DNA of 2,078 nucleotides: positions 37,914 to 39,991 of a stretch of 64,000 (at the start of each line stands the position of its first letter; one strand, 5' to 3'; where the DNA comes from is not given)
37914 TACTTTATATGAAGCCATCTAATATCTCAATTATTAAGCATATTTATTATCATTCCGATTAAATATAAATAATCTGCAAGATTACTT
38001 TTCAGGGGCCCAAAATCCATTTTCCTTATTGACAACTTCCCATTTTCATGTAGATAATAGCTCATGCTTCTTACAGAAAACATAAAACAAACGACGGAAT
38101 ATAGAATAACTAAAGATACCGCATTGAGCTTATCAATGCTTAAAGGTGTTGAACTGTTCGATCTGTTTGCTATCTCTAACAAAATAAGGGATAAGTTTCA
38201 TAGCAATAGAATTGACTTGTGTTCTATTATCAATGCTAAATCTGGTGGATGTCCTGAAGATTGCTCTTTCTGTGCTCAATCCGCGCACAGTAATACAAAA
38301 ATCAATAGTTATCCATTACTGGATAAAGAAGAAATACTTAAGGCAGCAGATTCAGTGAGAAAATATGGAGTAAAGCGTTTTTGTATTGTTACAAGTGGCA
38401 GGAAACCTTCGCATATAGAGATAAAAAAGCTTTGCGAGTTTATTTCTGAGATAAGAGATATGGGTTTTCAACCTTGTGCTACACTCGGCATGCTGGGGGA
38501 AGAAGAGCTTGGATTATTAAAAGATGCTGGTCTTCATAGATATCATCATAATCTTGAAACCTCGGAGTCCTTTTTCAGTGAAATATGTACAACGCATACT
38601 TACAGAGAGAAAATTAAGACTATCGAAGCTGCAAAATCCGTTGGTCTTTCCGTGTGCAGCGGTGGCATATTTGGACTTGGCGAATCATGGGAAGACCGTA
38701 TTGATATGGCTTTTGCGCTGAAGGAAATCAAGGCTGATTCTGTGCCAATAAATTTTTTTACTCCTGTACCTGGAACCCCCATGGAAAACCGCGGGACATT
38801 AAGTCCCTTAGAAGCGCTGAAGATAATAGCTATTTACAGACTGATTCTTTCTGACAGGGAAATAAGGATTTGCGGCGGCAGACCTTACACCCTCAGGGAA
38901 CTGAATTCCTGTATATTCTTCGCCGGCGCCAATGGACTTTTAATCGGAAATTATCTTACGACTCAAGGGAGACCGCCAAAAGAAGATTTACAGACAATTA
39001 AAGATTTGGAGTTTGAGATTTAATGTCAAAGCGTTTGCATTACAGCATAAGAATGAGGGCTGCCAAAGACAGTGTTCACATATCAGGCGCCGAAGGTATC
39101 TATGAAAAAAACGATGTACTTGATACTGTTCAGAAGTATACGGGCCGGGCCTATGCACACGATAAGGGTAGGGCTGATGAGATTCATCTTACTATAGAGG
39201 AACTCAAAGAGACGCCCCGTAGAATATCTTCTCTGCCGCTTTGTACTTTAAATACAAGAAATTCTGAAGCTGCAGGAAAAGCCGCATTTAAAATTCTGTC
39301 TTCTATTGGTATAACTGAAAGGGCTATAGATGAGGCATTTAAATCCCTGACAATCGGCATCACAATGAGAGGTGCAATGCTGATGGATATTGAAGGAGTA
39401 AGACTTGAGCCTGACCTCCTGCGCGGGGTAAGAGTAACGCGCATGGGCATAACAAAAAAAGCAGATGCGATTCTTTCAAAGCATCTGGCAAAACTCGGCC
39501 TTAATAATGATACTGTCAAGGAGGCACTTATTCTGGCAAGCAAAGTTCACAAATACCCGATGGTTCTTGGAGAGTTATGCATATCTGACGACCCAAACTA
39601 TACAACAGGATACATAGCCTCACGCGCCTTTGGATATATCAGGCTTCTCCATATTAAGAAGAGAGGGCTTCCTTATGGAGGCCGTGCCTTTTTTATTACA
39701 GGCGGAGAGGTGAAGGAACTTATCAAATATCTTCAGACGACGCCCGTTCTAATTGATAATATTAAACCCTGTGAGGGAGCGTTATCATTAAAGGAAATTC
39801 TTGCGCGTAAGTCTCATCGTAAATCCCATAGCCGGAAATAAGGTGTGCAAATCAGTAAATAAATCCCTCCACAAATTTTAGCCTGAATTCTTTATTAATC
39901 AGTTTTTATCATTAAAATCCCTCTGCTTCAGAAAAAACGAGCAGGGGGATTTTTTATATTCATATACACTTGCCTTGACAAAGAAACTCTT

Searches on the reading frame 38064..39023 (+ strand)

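Call 26: search_protein_families(library=pfam, proteins=[window:38064-39023:+], max_evalue=0.01)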
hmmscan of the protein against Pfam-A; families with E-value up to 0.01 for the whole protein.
window:38064-39023:+ (319 aa): 2 families
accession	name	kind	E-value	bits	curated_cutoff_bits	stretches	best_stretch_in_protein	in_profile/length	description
PF04055.27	Radical_SAM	-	9e-28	98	29.5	1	60-216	4-163/166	Radical SAM superfamily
PF06968.18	BATS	-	3.2e-26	91.8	22.2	1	228-318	1-88/88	Biotin and Thiamin Synthesis associated domain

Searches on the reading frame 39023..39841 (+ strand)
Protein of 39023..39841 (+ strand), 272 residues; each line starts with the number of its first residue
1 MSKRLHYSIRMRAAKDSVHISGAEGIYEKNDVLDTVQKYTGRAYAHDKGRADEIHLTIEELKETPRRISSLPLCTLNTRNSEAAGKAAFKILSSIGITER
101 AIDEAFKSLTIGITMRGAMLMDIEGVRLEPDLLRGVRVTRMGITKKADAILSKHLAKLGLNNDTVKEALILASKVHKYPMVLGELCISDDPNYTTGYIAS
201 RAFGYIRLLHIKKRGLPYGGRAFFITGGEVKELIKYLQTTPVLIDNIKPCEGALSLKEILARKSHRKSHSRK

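Call 26: search_protein_families(library=pfam, proteins=[window:39023-39841:+], max_evalue=0.01)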
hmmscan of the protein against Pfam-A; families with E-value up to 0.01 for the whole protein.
window:39023-39841:+ (272 aa): 1 family
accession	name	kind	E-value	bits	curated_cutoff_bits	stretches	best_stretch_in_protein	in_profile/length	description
PF03744.18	BioW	-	3.8e-74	249.7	25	1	7-244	1-239/239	6-carboxyhexanoate--CoA ligase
